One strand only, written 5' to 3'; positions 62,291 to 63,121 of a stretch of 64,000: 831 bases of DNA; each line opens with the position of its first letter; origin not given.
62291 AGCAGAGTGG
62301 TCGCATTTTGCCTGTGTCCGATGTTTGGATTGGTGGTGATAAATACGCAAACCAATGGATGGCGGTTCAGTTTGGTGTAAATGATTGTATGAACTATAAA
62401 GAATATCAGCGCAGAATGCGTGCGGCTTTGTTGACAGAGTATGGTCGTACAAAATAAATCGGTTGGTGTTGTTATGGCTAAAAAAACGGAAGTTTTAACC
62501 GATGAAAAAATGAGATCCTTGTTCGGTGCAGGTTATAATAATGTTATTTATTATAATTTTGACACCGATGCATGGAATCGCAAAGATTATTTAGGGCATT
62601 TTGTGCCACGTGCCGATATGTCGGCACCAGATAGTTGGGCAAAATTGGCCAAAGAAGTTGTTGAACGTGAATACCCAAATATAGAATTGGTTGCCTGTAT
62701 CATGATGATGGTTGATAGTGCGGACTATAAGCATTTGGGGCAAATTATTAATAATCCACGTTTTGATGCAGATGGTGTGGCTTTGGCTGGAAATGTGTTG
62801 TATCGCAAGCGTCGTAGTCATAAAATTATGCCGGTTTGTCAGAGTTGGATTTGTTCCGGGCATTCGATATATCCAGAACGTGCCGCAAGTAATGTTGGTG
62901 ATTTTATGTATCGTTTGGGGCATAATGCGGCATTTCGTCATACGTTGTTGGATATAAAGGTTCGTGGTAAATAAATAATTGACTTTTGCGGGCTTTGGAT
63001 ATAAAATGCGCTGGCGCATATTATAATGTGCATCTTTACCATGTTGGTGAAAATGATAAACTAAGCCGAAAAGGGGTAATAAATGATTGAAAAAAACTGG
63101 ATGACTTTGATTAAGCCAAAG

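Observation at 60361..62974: Tandem array of four diverged paralogues of an uncharacterised cytoplasmic family, interleaved with a small secreted Cys protein, immediately upstream of rpoA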

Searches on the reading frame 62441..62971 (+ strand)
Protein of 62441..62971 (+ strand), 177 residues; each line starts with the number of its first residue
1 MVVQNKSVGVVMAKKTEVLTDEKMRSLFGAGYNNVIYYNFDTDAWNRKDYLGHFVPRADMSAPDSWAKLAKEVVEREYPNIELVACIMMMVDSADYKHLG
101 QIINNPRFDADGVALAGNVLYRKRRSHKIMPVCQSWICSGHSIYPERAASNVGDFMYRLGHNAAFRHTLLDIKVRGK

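Call 7: search_protein_families(library=pfam, proteins=[window:62441-62971:+], max_evalue=1)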
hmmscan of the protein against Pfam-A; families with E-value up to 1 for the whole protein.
window:62441-62971:+ (177 aa): 0 families

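Call 8: search_protein_families(library=ncbifam, proteins=[window:62441-62971:+], max_evalue=1)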
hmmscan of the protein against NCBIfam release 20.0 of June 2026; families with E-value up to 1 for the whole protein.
window:62441-62971:+ (177 aa): 1 family
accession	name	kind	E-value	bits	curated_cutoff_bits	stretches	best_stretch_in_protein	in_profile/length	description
NF006592.0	PRK09125.1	equivalog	0.18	10.8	200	1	38-131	108-199/283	DNA ligase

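Call 37: search_protein_families(library=phrogs, proteins=[window:62474-62971:+], max_evalue=1)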
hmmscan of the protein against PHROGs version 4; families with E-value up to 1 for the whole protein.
window:62474-62971:+ (166 aa): 1 family
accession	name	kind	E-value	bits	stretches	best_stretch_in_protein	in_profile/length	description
phrog_28722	-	unknown function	0.3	12.3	1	12-35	35-57/72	-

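Call 38: search_protein_families(library=padloc, proteins=[window:62474-62971:+], max_evalue=1)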
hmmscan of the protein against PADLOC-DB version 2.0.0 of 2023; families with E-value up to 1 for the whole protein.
window:62474-62971:+ (166 aa): 0 families

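Call 54: find_related_loci(query=A5, collection=viral_contigs, flank=8000)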
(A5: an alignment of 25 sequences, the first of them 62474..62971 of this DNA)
Query A5 (166 aa) in viral_contigs; peptide patterns used: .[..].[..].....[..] (x = any residue, [..] = any of these).
106 stretches matched a pattern, but none encodes a relative of the query by tblastn (E <= 1e-3).

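Call 55: find_homologous_proteins(query=A5, max_evalue=0.001)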
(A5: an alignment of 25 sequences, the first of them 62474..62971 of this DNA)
Query A5 (25 sequences) (166 aa, profile of the alignment): 11 proteins with E <= 0.001 among 6616 candidates.
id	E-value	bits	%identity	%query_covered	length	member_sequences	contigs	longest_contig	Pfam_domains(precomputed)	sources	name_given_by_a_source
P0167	2.5e-55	205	35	72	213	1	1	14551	-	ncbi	-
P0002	1.3e-48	183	100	100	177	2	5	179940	-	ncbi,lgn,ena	-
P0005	5.5e-45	171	79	100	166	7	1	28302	-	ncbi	-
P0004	1.7e-43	166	82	100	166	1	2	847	-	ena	-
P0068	6.0e-43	165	28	76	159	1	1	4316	-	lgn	-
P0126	7.1e-41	158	27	83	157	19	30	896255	-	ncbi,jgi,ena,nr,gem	ncbi:MAG: hypothetical protein Q4E56_03750 [Pseudomonadota bacterium]|nr:hypothetical protein [Pseud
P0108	3.9e-40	155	30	73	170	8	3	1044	-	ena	-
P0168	5.8e-39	152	27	86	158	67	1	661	-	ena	-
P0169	7.9e-37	145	32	73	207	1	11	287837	-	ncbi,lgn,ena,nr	ncbi:MAG: hypothetical protein J6R22_03525 [Alphaproteobacteria bacterium]|nr:hypothetical protein [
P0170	1.0e-36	144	28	98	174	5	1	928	-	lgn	-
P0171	3.5e-30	123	34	73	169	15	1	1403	-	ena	-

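Call 56: search_solved_structures(query=A5, max_evalue=10)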
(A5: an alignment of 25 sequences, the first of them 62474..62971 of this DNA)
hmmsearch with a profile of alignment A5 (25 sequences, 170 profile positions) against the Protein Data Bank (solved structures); distinct sequences matched with E-value up to 10: 1.
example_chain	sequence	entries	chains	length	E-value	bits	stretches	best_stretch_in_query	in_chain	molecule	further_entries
4v7p_BQ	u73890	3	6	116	1.6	11.8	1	112-162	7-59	50S ribosomal protein L20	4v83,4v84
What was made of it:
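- Tried and rejected: A profile search gave only a chance hit to L20 at E 1.6 (call 56).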

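Call 57: search_protein_families(library=pfam, alignment_id=A5, max_evalue=0.1)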
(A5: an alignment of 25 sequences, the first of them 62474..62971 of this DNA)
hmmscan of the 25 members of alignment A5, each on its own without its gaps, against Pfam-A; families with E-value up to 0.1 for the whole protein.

A. member 1, window:62474-62971:+ (166 aa): 0 families

B. families by the number of members that match (of 25 scanned): 6 families
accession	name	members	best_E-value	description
PF11921.14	DUF3439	1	0.013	Domain of unknown function (DUF3439)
PF18798.6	LPD3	1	0.035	Large polyvalent protein-associated domain 3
PF20674.3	SpaA_3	1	0.038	Prealbumin-like fold domain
PF02201.23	SWIB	1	0.068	SWIB/MDM2 domain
PF06226.18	DUF1007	1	0.078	Protein of unknown function (DUF1007)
PF07508.19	Recombinase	1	0.083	Recombinase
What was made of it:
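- No HTH or RHH family hit was found (calls 7, 57). No Imm or SUKH Pfam hit was found (calls 7, 57).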

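Call 59: find_encoding_contigs(protein=P0169, flank=10000, max_places=3)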
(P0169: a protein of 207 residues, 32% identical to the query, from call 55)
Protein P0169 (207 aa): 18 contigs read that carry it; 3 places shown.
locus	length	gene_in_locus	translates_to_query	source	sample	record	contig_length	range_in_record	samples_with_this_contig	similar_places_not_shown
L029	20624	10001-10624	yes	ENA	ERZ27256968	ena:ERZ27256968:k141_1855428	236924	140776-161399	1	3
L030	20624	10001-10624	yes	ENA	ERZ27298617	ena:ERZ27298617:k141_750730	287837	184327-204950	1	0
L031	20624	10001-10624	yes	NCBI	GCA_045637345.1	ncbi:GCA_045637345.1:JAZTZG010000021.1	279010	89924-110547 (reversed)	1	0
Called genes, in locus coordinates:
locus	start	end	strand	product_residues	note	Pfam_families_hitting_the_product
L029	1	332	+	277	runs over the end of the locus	PF00181:Ribosomal_L2_N, PF03947:Ribosomal_L2_C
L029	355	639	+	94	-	PF00203:Ribosomal_S19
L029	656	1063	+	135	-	PF00237:Ribosomal_L22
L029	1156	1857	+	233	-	PF07650:KH_2, PF05316:VAR1 (faint), PF00189:Ribosomal_S3_C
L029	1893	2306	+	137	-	PF00252:Ribosomal_L16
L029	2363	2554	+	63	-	PF00831:Ribosomal_L29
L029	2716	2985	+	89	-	PF00366:Ribosomal_S17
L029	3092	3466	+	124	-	PF00238:Ribosomal_L14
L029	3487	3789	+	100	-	PF00467:KOW (weak), PF17136:ribosomal_L24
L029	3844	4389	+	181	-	PF00281:Ribosomal_L5, PF00673:Ribosomal_L5_C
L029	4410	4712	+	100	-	PF00253:Ribosomal_S14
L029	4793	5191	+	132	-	PF00410:Ribosomal_S8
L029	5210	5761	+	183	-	PF00347:Ribosomal_L6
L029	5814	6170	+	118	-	PF00861:Ribosomal_L18p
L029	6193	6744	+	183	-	PF00333:Ribosomal_S5, PF03719:Ribosomal_S5_C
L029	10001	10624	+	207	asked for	-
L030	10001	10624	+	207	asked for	-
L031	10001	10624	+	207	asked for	-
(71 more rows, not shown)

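Call 70: find_related_loci(query=A6, collection=metagenome_contigs, flank=7000)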
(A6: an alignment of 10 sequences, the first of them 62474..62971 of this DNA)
Query A6 (166 aa) in metagenome_contigs; peptide patterns used: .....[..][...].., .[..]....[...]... (x = any residue, [..] = any of these).
368 stretches matched a pattern; 3 encode a relative of the query (tblastn E <= 1e-3); 3 distinct loci.
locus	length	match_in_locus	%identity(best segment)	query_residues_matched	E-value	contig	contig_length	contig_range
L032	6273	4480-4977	80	1-166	3e-94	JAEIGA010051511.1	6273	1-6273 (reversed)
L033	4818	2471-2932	32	6-159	5e-24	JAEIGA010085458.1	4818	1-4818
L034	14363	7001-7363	36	6-126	8e-24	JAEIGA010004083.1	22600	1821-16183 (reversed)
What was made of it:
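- Tried and rejected: It found only 3 loci (call 70).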

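Call 99: search_dna_similar(query=window:62474-62971:+, collection=phages, mode=protein, max_evalue=0.01, max_rows=5)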
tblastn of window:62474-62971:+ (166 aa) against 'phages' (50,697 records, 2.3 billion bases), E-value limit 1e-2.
No match.

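Call 100: search_dna_similar(query=window:62474-62971:+, collection=plasmids, mode=protein, max_evalue=0.01, max_rows=5)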
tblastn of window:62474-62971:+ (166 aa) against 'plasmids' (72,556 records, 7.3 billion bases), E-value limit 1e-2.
No match.
